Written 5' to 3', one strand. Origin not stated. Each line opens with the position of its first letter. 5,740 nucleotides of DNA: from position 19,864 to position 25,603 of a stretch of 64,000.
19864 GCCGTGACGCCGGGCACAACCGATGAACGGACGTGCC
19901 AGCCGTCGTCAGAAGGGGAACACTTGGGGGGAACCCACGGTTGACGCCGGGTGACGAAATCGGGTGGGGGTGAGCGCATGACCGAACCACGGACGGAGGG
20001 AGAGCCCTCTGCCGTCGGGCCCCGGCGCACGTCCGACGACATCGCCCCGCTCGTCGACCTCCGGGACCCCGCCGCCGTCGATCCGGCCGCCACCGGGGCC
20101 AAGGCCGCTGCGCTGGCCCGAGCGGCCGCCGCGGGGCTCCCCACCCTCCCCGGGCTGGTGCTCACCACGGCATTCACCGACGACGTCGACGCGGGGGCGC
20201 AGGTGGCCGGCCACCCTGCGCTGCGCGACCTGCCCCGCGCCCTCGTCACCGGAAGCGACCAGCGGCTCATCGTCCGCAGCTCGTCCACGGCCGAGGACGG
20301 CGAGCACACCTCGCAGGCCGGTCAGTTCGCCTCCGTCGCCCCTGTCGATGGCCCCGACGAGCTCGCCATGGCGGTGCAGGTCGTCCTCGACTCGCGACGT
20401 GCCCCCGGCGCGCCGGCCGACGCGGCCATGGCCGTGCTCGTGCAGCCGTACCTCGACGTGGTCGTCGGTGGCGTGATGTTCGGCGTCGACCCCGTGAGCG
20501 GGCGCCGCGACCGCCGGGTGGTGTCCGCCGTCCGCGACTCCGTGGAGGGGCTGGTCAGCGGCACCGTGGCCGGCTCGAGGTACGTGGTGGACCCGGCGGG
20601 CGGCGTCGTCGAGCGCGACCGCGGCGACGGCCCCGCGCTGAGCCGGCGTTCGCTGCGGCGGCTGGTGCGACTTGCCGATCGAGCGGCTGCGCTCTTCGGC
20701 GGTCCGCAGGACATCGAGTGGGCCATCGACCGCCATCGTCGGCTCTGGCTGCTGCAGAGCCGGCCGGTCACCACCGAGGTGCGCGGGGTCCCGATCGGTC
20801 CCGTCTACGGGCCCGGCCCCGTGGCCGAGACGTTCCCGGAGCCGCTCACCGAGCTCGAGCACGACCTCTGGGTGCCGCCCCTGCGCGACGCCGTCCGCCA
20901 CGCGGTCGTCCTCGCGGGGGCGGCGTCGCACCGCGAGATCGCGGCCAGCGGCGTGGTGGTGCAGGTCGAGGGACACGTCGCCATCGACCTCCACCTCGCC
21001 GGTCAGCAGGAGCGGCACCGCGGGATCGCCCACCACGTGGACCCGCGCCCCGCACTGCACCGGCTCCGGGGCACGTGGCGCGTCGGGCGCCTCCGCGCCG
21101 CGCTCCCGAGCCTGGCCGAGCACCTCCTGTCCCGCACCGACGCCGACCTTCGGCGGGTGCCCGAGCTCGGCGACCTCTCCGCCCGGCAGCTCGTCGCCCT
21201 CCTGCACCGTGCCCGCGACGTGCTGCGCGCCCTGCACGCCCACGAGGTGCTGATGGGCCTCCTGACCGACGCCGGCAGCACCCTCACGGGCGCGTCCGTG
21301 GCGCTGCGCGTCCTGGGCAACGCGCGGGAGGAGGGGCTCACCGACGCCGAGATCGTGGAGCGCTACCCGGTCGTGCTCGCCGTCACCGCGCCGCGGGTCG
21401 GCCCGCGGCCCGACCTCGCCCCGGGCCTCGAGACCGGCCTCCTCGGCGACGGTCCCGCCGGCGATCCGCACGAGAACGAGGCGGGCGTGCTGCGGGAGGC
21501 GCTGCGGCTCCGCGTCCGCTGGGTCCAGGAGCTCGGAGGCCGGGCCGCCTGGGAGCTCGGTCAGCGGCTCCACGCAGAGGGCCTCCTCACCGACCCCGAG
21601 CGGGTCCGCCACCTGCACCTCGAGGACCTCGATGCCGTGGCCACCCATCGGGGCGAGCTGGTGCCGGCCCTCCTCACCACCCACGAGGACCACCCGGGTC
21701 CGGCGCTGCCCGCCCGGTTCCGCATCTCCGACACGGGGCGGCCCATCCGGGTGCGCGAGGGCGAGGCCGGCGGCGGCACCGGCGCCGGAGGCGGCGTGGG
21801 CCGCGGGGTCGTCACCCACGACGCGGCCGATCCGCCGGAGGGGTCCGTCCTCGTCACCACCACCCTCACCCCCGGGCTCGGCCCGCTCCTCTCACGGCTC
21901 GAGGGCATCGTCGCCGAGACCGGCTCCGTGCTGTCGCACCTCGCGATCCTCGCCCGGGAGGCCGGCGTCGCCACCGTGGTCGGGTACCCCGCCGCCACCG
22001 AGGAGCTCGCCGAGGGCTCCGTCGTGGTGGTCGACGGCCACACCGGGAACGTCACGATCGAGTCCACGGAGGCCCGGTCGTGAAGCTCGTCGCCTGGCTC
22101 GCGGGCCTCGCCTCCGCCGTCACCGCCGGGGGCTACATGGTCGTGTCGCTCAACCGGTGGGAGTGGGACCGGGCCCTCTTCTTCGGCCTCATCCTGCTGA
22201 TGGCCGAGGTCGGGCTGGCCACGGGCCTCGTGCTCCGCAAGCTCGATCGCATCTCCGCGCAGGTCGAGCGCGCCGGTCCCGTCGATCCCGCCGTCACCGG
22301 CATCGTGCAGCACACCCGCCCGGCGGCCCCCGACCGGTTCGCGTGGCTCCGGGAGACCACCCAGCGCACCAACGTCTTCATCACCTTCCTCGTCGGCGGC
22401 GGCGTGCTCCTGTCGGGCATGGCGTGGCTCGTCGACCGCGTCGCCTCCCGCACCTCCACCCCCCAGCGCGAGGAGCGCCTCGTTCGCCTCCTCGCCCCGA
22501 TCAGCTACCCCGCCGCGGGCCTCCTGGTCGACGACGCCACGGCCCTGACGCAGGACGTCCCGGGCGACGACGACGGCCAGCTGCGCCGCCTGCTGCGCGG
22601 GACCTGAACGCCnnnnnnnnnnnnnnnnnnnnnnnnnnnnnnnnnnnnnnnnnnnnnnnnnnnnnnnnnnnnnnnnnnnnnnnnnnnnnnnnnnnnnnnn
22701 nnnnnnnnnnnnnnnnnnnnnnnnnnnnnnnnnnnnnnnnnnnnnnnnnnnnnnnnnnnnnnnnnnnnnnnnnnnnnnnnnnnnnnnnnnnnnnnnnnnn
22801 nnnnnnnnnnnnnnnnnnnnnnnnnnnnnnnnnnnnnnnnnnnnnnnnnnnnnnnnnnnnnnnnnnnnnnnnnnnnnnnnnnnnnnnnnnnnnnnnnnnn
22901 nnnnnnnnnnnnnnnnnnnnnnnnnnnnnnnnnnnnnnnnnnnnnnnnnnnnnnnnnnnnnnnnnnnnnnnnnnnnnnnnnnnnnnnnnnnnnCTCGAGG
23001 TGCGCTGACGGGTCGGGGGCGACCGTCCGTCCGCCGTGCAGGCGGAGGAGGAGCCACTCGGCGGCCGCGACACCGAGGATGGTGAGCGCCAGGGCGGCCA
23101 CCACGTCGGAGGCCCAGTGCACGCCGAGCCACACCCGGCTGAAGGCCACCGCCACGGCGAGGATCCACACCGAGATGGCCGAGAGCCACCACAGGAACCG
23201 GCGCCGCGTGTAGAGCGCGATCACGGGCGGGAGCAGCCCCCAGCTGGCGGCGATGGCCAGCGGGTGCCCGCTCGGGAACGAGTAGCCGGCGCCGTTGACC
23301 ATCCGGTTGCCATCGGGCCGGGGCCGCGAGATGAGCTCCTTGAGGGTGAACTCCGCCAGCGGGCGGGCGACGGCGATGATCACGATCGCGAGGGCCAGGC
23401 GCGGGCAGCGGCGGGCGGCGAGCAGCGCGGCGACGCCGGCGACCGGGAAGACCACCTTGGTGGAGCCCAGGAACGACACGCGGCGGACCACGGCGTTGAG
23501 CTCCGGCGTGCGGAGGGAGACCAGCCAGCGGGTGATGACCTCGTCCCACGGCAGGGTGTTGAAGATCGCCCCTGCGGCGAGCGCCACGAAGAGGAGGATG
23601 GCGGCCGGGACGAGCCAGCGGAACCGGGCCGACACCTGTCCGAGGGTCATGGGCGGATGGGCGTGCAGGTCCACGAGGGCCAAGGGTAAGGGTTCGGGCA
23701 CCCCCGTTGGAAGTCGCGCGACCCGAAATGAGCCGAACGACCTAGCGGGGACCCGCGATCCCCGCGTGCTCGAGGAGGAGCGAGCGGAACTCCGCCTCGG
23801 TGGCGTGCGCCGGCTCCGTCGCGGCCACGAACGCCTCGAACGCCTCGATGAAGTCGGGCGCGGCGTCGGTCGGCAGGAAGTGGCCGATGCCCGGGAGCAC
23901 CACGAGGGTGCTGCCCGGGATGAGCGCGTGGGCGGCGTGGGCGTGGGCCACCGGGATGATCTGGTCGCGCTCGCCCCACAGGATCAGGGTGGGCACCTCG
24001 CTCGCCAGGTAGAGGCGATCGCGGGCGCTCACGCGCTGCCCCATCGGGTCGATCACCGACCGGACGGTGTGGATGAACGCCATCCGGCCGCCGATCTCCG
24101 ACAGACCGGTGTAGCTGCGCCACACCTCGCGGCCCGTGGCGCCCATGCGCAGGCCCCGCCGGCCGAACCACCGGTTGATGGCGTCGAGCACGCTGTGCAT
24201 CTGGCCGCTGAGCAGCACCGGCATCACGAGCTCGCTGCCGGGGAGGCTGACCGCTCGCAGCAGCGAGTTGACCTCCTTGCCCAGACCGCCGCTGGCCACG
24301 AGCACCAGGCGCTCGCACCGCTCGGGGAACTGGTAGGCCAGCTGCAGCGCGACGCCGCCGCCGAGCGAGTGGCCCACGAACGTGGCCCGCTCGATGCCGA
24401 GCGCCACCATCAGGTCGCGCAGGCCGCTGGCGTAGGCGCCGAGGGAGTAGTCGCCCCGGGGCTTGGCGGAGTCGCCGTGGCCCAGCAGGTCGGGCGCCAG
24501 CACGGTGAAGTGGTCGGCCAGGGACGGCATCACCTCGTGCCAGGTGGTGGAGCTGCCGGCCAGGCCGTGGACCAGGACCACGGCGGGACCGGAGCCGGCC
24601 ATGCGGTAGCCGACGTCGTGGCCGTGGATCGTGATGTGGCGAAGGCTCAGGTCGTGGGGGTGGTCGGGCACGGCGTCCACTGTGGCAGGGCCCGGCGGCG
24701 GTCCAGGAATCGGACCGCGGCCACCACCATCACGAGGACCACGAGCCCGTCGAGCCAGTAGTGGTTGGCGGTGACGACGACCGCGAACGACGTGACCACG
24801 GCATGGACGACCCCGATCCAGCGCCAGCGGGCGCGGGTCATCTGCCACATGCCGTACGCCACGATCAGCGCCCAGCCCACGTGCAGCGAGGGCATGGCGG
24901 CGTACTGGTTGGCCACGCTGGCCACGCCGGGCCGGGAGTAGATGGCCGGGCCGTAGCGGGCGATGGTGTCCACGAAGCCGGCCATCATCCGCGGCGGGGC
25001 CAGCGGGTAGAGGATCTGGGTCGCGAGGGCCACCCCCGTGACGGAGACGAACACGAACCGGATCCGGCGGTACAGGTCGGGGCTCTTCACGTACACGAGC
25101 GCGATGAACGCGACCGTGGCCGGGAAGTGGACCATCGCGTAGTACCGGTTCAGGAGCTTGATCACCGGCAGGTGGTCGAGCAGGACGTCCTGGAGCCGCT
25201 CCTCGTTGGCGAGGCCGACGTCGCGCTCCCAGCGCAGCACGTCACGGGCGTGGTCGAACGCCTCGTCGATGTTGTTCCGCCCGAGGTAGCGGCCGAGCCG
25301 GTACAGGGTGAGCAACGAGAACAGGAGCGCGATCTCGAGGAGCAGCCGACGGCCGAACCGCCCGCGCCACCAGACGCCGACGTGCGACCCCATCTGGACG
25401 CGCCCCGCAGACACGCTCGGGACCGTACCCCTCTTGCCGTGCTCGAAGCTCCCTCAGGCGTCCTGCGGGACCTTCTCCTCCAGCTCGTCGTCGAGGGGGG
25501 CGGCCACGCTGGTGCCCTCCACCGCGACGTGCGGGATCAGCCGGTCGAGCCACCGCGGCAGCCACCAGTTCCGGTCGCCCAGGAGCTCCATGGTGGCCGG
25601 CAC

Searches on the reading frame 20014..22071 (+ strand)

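Call 49: search_protein_families(library=pfam, proteins=[window:20014-22071:+], max_evalue=0.001)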
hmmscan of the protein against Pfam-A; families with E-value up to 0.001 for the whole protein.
window:20014-22071:+ (686 aa): 2 families
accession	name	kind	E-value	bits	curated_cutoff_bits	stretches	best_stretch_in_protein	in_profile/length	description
PF01326.24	PPDK_N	-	4.5e-25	89.1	27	2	81-195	99-225/328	Pyruvate phosphate dikinase, AMP/ATP-binding domain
PF00391.29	PEP-utilizers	-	1.1e-18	67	23.1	1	608-678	2-72/72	PEP-utilising enzyme, mobile domain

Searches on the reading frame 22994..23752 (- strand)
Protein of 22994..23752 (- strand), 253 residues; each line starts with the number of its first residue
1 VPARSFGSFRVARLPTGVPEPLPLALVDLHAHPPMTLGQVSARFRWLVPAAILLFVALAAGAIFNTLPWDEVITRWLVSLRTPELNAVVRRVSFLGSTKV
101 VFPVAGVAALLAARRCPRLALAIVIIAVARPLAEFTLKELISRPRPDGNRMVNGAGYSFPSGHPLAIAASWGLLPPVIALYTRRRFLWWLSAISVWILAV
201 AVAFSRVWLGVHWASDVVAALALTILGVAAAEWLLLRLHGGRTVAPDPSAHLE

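Call 49: search_protein_families(library=pfam, proteins=[window:22994-23752:-], max_evalue=0.001)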
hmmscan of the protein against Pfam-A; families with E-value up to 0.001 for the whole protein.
window:22994-23752:- (253 aa): 2 families
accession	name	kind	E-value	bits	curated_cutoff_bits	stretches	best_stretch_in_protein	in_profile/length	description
PF01569.27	PAP2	-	1.6e-11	44.5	27.2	1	126-230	8-120/130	PAP2 superfamily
PF14378.12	PAP2_3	-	6.4e-05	23.3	27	1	101-229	69-189/190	PAP2 superfamily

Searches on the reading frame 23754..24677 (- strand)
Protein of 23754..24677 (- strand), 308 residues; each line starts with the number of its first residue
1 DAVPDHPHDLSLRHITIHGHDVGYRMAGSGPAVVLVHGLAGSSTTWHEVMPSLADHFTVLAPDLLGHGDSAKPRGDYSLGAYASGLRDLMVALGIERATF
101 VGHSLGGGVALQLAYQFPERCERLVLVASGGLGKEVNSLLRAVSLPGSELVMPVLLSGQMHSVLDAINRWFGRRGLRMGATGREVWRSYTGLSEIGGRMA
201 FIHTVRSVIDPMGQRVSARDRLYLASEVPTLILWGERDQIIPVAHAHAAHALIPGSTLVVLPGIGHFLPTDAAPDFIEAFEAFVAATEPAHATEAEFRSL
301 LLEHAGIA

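Call 49: search_protein_families(library=pfam, proteins=[window:23754-24677:-], max_evalue=0.001)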
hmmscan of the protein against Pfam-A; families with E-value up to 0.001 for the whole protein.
window:23754-24677:- (308 aa): 4 families
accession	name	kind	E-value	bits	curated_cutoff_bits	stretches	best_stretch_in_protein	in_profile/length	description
PF00561.26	Abhydrolase_1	-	2.7e-36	125.9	25.8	1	31-268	1-240/245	alpha/beta hydrolase fold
PF12697.13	Abhydrolase_6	-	1.7e-24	88.2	26.3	1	33-276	1-213/217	Alpha/beta hydrolase family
PF12146.15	Hydrolase_4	-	1.3e-16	61.1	27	1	32-270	6-236/239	Serine aminopeptidase, S33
PF12740.14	PETase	-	0.00033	20.6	28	0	32-118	56-147/263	PET hydrolase-like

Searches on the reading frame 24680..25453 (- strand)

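Call 49: search_protein_families(library=pfam, proteins=[window:24680-25453:-], max_evalue=0.001)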
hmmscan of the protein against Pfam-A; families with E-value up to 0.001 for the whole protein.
window:24680-25453:- (258 aa): 1 family
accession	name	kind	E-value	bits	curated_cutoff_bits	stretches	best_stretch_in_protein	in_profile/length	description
PF14378.12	PAP2_3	-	2.1e-44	152.1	27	1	71-247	2-188/190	PAP2 superfamily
